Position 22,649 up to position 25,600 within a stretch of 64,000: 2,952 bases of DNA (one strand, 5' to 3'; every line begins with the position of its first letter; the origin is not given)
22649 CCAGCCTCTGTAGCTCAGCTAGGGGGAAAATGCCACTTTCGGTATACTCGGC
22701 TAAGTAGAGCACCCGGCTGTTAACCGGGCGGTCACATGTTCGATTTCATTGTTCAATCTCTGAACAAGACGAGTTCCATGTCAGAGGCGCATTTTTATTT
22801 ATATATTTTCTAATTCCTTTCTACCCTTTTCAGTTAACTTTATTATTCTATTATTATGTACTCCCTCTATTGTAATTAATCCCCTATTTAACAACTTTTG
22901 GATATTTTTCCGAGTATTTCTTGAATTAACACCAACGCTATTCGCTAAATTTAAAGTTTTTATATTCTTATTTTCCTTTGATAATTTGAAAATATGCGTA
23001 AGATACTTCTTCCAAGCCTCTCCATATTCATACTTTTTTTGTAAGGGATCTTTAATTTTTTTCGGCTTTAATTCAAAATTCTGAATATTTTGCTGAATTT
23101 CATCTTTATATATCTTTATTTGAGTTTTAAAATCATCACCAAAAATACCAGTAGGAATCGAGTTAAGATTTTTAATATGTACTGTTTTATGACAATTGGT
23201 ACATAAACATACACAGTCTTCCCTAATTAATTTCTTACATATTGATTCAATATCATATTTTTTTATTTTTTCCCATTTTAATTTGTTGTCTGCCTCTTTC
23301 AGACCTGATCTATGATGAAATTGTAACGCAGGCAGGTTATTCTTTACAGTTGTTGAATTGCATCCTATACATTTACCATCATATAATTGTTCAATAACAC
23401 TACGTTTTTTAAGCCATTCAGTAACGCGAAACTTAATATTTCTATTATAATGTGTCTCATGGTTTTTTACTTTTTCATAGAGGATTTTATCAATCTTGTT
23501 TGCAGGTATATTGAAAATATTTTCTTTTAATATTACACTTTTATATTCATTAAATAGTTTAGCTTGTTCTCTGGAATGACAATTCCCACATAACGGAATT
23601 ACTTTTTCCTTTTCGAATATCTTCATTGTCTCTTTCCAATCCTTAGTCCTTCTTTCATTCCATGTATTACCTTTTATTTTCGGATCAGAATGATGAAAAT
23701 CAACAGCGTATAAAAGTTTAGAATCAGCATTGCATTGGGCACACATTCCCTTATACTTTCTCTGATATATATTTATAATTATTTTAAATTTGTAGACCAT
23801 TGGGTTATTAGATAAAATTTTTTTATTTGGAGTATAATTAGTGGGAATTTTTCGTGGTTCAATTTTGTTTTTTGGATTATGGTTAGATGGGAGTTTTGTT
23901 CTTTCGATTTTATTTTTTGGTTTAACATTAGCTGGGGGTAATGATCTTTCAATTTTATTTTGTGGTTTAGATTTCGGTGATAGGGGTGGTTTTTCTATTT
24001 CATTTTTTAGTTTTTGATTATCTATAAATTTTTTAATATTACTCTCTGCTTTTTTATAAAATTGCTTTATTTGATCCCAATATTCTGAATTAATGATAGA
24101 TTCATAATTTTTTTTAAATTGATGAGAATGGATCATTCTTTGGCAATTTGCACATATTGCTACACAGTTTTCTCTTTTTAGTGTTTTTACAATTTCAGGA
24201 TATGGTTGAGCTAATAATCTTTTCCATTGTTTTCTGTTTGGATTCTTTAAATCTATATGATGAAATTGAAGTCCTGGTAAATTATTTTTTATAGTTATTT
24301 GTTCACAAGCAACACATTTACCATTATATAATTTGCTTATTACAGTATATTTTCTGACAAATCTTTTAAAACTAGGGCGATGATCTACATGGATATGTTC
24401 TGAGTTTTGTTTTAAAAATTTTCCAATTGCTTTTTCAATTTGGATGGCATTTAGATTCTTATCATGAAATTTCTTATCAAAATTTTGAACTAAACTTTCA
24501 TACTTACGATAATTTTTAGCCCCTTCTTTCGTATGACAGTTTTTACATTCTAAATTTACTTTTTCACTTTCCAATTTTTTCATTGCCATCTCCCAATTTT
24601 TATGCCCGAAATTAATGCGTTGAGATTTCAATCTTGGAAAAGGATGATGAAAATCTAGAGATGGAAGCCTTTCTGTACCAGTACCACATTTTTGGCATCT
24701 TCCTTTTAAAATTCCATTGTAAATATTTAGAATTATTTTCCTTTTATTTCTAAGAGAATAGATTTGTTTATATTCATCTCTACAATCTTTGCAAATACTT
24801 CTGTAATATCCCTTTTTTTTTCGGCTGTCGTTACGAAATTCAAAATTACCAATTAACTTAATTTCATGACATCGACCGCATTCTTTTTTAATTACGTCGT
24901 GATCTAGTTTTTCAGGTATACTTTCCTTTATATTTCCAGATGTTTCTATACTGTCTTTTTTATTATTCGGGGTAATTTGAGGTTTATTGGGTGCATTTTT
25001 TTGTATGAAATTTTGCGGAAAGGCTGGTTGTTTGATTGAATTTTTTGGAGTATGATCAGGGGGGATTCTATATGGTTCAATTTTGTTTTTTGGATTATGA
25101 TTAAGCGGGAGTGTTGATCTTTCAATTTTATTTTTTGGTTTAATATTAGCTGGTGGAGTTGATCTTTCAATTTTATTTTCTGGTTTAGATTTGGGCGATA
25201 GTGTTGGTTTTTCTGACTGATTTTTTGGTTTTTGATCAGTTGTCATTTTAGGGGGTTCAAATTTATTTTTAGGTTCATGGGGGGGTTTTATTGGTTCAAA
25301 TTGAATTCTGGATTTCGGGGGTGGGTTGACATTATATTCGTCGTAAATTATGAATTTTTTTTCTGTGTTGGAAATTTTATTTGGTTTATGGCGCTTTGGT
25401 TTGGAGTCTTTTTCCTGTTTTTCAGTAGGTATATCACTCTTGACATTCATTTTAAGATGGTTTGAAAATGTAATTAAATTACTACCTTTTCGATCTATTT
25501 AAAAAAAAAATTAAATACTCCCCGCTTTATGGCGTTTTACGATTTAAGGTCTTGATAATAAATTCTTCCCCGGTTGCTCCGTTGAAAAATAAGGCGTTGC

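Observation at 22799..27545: Co-oriented HerA/FtsK-like ATPase plus quadruple-HNH/wHTH protein next to tRNA-Asn: candidate undescribed nuclease-ATPase module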

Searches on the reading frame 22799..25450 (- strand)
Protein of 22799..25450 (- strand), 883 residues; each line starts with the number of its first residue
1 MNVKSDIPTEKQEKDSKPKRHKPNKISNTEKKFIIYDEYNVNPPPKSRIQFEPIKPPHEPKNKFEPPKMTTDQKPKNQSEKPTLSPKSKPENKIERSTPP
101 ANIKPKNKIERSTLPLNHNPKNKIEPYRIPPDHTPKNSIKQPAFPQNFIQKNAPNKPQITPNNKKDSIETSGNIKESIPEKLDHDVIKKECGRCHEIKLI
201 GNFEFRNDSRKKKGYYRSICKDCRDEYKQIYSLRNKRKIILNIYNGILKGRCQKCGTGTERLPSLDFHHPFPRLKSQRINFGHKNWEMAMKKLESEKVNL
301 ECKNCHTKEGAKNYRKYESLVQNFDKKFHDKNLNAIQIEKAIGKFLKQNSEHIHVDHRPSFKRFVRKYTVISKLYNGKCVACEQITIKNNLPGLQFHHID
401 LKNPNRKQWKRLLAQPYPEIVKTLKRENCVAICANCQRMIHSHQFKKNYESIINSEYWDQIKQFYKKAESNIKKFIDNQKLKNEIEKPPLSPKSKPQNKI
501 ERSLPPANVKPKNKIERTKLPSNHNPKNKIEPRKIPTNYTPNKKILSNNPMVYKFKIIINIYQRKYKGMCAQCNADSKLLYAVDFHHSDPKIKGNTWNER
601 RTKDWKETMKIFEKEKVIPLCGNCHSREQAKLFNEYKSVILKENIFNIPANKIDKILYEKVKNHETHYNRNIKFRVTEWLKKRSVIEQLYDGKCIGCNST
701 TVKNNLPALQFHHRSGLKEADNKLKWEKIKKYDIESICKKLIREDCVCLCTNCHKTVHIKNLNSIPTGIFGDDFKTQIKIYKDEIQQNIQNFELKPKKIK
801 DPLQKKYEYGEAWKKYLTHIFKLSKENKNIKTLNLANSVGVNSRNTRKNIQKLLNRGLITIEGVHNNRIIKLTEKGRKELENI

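Call 4: search_protein_families(library=pfam, proteins=[window:22799-25450:-], max_evalue=1)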
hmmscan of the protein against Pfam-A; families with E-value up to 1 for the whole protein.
window:22799-25450:- (883 aa): 8 families
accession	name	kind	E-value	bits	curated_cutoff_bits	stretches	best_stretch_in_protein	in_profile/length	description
PF22665.2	DUF6293_C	-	0.006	17.5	27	1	844-878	62-96/101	DUF6293 C-terminal winged helix domain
PF01325.25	Fe_dep_repress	-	0.034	14.8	26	1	814-862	7-55/60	Iron dependent repressor, N-terminal DNA binding domain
PF00034.26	Cytochrom_C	-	0.039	15.7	21.3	0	301-347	11-57/90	Cytochrome c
PF21984.2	DnaD_N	-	0.065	13.9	27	1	817-868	22-74/101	DnaD N-terminal domain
PF25206.1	DUF7836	-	0.085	13.2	26.7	1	283-308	14-39/59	Domain of unknown function (DUF7836)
PF20644.2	Rrn7_cyclin_N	-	0.12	12.9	24.1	1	435-495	8-70/126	Rrn7/TAF1B, N-terminal cyclin domain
PF14522.11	Cytochrome_C7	-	0.17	12.1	24.8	2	188-255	13-65/67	Cytochrome c7 and related cytochrome c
PF21715.3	CggR_N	-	0.22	11.7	30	1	834-881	22-65/71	CggR N-terminal DNA binding domain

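Call 5: search_protein_families(library=padloc, proteins=[window:22799-25450:-], max_evalue=1)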
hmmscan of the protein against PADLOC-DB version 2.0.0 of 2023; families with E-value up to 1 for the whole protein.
window:22799-25450:- (883 aa): 5 families
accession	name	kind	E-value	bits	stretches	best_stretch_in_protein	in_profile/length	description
PDLC01866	CARF3--CARF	-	0.0011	17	1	800-879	130-203/207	-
PDLC03869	LmuC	-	0.01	13.5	1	826-882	72-128/168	-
PDLC01850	CARF3--CARF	-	0.038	11.8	1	819-877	149-205/209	-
PDLC03656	mREase_IV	-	0.21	9.3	1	426-453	241-265/277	Type IV methyl-directed restriction enzyme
PDLC01879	CARF3--CARF_TM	-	0.51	7.9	1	819-879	160-216/222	-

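Call 10: find_homologous_proteins(query=window:22799-25450:-)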
Query window:22799-25450:- (883 aa): 24 proteins with E <= 0.001 among 8000 candidates.
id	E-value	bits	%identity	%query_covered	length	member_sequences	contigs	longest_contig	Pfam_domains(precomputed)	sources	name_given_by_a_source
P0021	0.0e+0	2014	100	100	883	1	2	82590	-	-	-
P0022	1.1e-158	548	60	47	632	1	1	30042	-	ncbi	-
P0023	4.5e-154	533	34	98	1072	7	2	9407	-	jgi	-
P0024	5.0e-154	533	34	95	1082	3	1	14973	-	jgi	-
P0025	9.3e-79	284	37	37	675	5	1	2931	-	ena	-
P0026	2.2e-78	283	41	37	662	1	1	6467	-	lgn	-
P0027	3.4e-77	279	39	37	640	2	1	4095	-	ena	-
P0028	5.3e-77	278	40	37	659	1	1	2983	-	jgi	-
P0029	2.6e-75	273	39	54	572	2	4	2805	-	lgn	-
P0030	2.2e-72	263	32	49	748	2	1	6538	-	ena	-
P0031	2.3e-72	263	38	37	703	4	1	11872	-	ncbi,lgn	-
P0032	8.8e-72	261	35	48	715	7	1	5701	-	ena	-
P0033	6.6e-71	258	34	53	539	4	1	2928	-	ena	-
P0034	1.6e-70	257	38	37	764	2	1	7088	-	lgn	-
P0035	2.2e-69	253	37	33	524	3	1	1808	-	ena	-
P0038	1.4e-61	227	36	47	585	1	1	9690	-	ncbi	-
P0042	4.7e-52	196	36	43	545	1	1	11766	-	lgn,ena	-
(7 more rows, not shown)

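Call 15: find_encoding_contigs(protein=P0022, flank=8000, max_places=2)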
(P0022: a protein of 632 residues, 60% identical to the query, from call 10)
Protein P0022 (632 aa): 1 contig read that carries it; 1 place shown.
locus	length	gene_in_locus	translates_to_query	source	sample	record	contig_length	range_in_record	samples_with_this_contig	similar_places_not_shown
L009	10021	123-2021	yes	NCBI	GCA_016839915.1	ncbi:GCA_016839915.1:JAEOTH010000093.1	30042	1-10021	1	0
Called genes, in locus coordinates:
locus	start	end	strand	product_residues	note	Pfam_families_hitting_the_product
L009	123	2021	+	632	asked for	-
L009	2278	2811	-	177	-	PF00025:Arf, PF00071:Ras, PF08477:Roc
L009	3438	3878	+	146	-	-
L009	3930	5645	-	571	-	PF09999:DUF2240 (weak), PF15072:HROB (faint), PF17244:CDC24_OB3 (faint), PF24903:OB_MEIOB_N (faint), PF01336:tRNA_anti-codon (faint), PF16686:POT1PC (faint), PF16900:REPA_OB_2 (weak), PF08646:Rep_fac-A_C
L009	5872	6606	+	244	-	PF00977:His_biosynth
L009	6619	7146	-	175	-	PF13639:zf-RING_2 (weak)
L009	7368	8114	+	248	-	PF04476:4HFCP_synth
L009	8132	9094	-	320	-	PF00288:GHMP_kinases_N (weak)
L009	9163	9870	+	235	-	PF00696:AA_kinase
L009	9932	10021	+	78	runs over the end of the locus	PF09889:DUF2116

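Call 16: find_encoding_contigs(protein=P0031, flank=8000, max_places=2)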
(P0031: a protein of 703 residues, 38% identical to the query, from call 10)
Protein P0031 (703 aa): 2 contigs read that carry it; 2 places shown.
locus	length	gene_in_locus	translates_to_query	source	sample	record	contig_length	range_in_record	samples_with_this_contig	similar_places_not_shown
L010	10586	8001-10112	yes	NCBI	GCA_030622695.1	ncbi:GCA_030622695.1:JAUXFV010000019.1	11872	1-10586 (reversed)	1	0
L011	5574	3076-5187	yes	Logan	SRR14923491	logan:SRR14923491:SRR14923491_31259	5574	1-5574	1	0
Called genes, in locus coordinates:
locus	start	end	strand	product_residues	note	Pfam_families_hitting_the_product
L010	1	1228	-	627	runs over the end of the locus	PF02463:SMC_N, PF13175:AAA_15, PF13304:AAA_21, PF20469:OLD-like_TOPRIM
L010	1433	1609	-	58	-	-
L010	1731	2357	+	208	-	-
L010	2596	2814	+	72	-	-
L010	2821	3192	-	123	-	-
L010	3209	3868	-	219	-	-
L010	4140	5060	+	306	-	-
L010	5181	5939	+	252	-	-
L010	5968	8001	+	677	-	-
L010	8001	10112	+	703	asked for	-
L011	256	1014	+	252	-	-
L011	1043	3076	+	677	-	-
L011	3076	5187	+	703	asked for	-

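Call 17: find_encoding_contigs(protein=P0042, flank=8000, max_places=2)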
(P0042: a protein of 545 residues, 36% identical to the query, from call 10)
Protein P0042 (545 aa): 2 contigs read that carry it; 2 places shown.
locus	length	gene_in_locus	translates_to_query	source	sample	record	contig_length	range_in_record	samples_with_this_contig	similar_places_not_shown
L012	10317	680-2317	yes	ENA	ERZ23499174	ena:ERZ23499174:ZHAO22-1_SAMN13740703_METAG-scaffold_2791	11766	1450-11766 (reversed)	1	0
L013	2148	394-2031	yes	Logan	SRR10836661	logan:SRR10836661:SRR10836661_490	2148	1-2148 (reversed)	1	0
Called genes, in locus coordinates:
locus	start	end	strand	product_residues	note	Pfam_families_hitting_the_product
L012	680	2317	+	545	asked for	-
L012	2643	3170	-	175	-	PF00025:Arf, PF00071:Ras, PF08477:Roc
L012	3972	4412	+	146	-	-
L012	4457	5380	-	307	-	PF00294:PfkB, PF08543:Phos_pyr_kin (faint)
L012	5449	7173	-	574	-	PF16900:REPA_OB_2 (faint), PF01336:tRNA_anti-codon (faint), PF17244:CDC24_OB3 (faint), PF15072:HROB (faint), PF21669:SHLD2_OB1 (faint), PF16686:POT1PC (faint), PF08646:Rep_fac-A_C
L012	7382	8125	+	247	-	PF00977:His_biosynth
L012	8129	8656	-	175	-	-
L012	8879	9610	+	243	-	PF04476:4HFCP_synth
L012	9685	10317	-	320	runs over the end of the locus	PF00288:GHMP_kinases_N (weak)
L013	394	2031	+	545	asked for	-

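Call 18: find_encoding_contigs(protein=P0038, flank=8000, max_places=2)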
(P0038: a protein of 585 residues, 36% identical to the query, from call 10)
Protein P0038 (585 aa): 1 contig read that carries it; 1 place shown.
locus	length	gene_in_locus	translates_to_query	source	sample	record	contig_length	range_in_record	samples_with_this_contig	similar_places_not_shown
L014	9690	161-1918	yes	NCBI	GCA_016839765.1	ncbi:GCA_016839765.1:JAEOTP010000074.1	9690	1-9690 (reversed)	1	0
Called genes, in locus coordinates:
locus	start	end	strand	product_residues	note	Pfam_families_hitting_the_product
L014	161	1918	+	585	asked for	-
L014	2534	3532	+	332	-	-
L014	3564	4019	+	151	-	PF04068:Fer4_RLI, PF04034:Ribo_biogen_C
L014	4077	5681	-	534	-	PF00118:Cpn60_TCP1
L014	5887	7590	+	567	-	PF01580:FtsK_SpoIIIE (weak), PF01935:DUF87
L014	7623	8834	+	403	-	PF01926:MMR_HSR1, PF08438:YGR210-like_G4, PF02824:TGS (weak)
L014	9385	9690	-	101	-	?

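Call 22: search_protein_families(library=pfam, proteins=[L010:1731-2357:+], max_evalue=0.5)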
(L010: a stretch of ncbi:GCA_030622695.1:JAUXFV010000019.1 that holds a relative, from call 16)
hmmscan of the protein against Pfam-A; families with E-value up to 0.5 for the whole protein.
L010:1731-2357:+ (208 aa): 5 families
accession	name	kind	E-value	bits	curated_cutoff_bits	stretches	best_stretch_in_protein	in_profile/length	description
PF11911.13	DUF3429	-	0.0027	18.4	39.1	1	124-205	9-92/144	Protein of unknown function (DUF3429)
PF13782.11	SpoVAB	-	0.0036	18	25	1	136-198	12-66/109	Stage V sporulation protein AB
PF09323.15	DUF1980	-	0.024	15.5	25.9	1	27-102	21-92/110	DUF1980 N-terminal domain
PF01578.25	Cytochrom_C_asm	-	0.032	14.3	29.9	1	156-201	158-203/212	Cytochrome C assembly protein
PF10067.14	DUF2306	-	0.3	11.7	31.6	1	146-182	57-93/147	Predicted membrane protein (DUF2306)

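Call 45: predict_structure(alignment_id=A2)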
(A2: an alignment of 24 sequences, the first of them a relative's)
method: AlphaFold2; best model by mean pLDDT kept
length: 883 residues; sequences in the alignment: 24
mean_pLDDT: 64.4   pTM: 0.43
mean pLDDT of the five models: 64.4, 63.8, 63.3, 61.9, 58.8
residues with pLDDT >= 90: 173; 70-90: 251; 50-70: 149; < 50: 310
segments of 3 or more residues with pLDDT < 50: 1-115, 122-185, 492-556, 578-583, 587-602, 664-668, 759-774, 789-805
pLDDT, mean of each block of 10 residues (from residue 1): 30 30 31 30 33 33 34 36 38 38 43 47 41 37 27 29 30 30 61 87 87 87 87 90 68 91 90 68 75 87 90 90 84 89 93 92 94 94 94 89 64 91 90 94 89 88 95 90 63 40 32 28 25 26 32 46 62 59 47 41 60 68 65 62 60 60 50 73 87 86 84 68 70 84 87 67 41 53 54 37 49 87 83 82 78 91 77 91 84
secondary structure, 60 per line:
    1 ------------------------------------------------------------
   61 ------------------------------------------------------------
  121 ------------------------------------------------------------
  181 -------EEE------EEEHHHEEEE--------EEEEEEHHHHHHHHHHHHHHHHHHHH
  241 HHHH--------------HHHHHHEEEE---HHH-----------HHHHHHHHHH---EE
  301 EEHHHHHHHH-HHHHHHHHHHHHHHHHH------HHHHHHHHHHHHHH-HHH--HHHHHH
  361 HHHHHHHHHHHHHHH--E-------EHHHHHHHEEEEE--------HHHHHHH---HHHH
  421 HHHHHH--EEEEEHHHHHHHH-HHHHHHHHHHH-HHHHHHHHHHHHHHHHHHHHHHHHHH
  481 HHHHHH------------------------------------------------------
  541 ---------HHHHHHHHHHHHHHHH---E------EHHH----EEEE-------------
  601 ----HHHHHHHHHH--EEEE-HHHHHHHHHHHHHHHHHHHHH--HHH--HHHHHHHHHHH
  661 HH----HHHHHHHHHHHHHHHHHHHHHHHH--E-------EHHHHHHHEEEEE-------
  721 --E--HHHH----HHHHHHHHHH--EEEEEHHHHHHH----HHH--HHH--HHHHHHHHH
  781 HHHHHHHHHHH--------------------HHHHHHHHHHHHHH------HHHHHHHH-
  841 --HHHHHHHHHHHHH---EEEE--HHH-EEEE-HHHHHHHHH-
elements in order (helices of 4 or more, strands of 3 or more residues): E188-190 E197-199 E203-206 E215-220 H221-244 H259-264 E265-268 H286-295 E299-302 H303-310 H312-328 H335-348 H355-375 H387-393 E394-398 H407-413 H417-426 E429-433 H434-441 H443-453 H455-486 H550-565 E584-587 H605-614 E617-620 H622-642 H650-662 H667-690 H702-708 E709-713 H726-729 H734-743 E746-750 H751-757 H772-791 H812-825 H832-839 H843-855 E859-862 E869-872 H874-882

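Call 48: fold_search(model_id=the predicted structure, library=pdb)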
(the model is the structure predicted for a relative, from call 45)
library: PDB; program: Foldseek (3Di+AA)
matches with E <= 10: 1485; with E <= 0.001: 0
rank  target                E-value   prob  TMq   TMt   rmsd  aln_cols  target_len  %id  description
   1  3e6m_G                1.0e-02  1.00  0.07  0.41  17.1       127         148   21  The crystal structure of a MarR family transcriptional regulator from Silicibacter pomeroyi DSS. (released 2008-09-02)
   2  4fx0_B                1.4e-02  1.00  0.07  0.40   4.6        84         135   23  Crystal structure of M. tuberculosis transcriptional regulator MosR (released 2012-09-26)
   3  4aih_B                1.5e-02  1.00  0.07  0.46  15.5       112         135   20  Crystal structure of RovA from Yersinia in its free form (released 2012-09-12)
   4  4aih_A                1.6e-02  1.00  0.07  0.43  16.0       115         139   20  Crystal structure of RovA from Yersinia in its free form (released 2012-09-12)
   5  3ov8                  2.0e-02  1.00  0.08  0.73   2.1        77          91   22  Crystal structure of AF1382 from Archaeoglobus fulgidus, High resolution (released 2011-11-16)
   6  5k5q_C                2.1e-02  1.00  0.08  0.68   4.8        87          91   21  Structure of AspA-DNA complex: novel centromere bindng protein-centromere complex (released 2016-06-01)
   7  5k5q_B                2.3e-02  1.00  0.08  0.64   3.2        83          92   23  Structure of AspA-DNA complex: novel centromere bindng protein-centromere complex (released 2016-06-01)
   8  2qvo                  2.5e-02  1.00  0.08  0.76   2.1        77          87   22  Crystal structure of AF1382 from Archaeoglobus fulgidus (released 2007-09-04)
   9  1xcv                  2.5e-02  1.00  0.07  0.43   2.3        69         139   19  Crystal Structure Of (H79AC102D)Dtxr complexed with Nickel(II) (released 2005-08-16)
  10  3eco_A                2.7e-02  1.00  0.07  0.43  15.9       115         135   14  Crystal structure of MepR, a transcription regulator of the Staphylococcus aureus multidrug efflux pump MepA (released 2009-02-10)
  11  4rgu_B                3.2e-02  1.00  0.07  0.38   3.6        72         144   22  Crystal Structure of Putative MarR Family Transcriptional Regulator HcaR from Acinetobacter sp. ADP complexed with fer (released 2015-03-04)
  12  5k5q_A                3.3e-02  1.00  0.08  0.68   3.5        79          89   20  Structure of AspA-DNA complex: novel centromere bindng protein-centromere complex (released 2016-06-01)
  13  3k0l_A                3.3e-02  1.00  0.07  0.40   3.5        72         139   22  Crystal Structure of Putative MarR Family Transcriptional Regulator from Acinetobacter sp. ADP (released 2009-10-13)
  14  4rs8_B                3.7e-02  1.00  0.07  0.68   2.4        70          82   23  Apo structure of novel pNOB8 plasmid centromere binding protein (released 2015-09-16)
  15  4em0                  3.7e-02  1.00  0.08  0.41  14.1       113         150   18  staphylococcus aureus MarR in complex with salicylate and kanamycin (released 2013-04-17)
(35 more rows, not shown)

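Call 50: search_protein_families(library=ncbifam, proteins=[window:22799-25450:-], max_evalue=10)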
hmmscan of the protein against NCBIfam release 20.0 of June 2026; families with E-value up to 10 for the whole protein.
window:22799-25450:- (883 aa): 3 families
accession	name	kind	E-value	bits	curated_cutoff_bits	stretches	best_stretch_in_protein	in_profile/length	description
NF010762.0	PRK14165.1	equivalog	0.0034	16.7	279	1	815-882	6-75/224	winged helix-turn-helix domain-containing protein/riboflavin kinase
NF008273.0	PRK11050.1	equivalog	0.0063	16.2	153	1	814-878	39-100/156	manganese-binding transcriptional regulator MntR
NF011253.0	PRK14659.1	equivalog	0.41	11.2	156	1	321-394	15-88/123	holo-[acyl-carrier-protein] synthase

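Call 56: search_protein_families(library=pfam, proteins=[L010:2821-3192:-], max_evalue=0.1)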
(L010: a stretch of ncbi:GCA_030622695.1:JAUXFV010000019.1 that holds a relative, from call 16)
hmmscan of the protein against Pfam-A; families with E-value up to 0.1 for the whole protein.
L010:2821-3192:- (123 aa): 4 families
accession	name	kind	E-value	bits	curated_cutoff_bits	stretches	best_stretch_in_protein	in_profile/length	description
PF22116.1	DUF6944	-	0.002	17.9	32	1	48-102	53-106/167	Family of unknown function (DUF6944)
PF18895.5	T4SS_pilin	-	0.0038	17.7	26.6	0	66-100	25-60/71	Type IV secretion system pilin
PF23600.1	DUF7139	-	0.005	16.9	30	1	24-99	27-101/150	Domain of unknown function (DUF7139)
PF14387.11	DUF4418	-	0.034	14.9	27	0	58-95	34-76/117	Domain of unknown function (DUF4418)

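Call 89: fold_search(model_id=the predicted structure, library=viral)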
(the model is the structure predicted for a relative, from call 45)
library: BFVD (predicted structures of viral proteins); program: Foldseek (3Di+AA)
matches with E <= 10: 285; with E <= 0.001: 0
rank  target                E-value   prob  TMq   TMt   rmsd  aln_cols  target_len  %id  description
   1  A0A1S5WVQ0            1.1e-02  1.00  0.07  0.41  13.3       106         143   23  (no name in the UniProt tables at hand)
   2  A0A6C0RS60            2.5e-02  1.00  0.08  0.35  12.6       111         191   14  (no name in the UniProt tables at hand)
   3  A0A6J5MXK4            2.6e-02  1.00  0.08  0.50   2.7        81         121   22  Uncharacterized protein [uncultured Caudovirales phage]
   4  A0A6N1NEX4            3.4e-02  0.44  0.07  0.16  29.1       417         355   12  Putative ORFan [Tupanvirus deep ocean]
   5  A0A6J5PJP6            3.9e-02  1.00  0.08  0.49  12.9       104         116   20  Uncharacterized protein [uncultured Caudovirales phage]
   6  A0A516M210            4.1e-02  1.00  0.08  0.53   6.7        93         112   15  (no name in the UniProt tables at hand)
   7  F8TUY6                5.1e-02  1.00  0.07  0.51   9.6       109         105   20  (no name in the UniProt tables at hand)
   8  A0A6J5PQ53            5.6e-02  1.00  0.07  0.45   3.6        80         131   16  Uncharacterized protein [uncultured Caudovirales phage]
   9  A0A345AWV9            6.2e-02  1.00  0.08  0.57   4.0        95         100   21  (no name in the UniProt tables at hand)
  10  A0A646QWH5            6.5e-02  0.82  0.06  0.30  16.8       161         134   14  (no name in the UniProt tables at hand)
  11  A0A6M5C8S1            7.2e-02  1.00  0.08  0.50  13.4       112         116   21  (no name in the UniProt tables at hand)
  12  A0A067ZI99            7.6e-02  1.00  0.07  0.57  18.6       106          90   13  (no name in the UniProt tables at hand)
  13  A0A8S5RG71            8.0e-02  1.00  0.08  0.58   2.9        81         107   18  Winged helix-turn-helix protein [virus sp. ctE0n6]
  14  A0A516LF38            8.4e-02  1.00  0.07  0.49   3.2        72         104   19  (no name in the UniProt tables at hand)
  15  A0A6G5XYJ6            9.3e-02  1.00  0.07  0.50   4.2        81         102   14  (no name in the UniProt tables at hand)
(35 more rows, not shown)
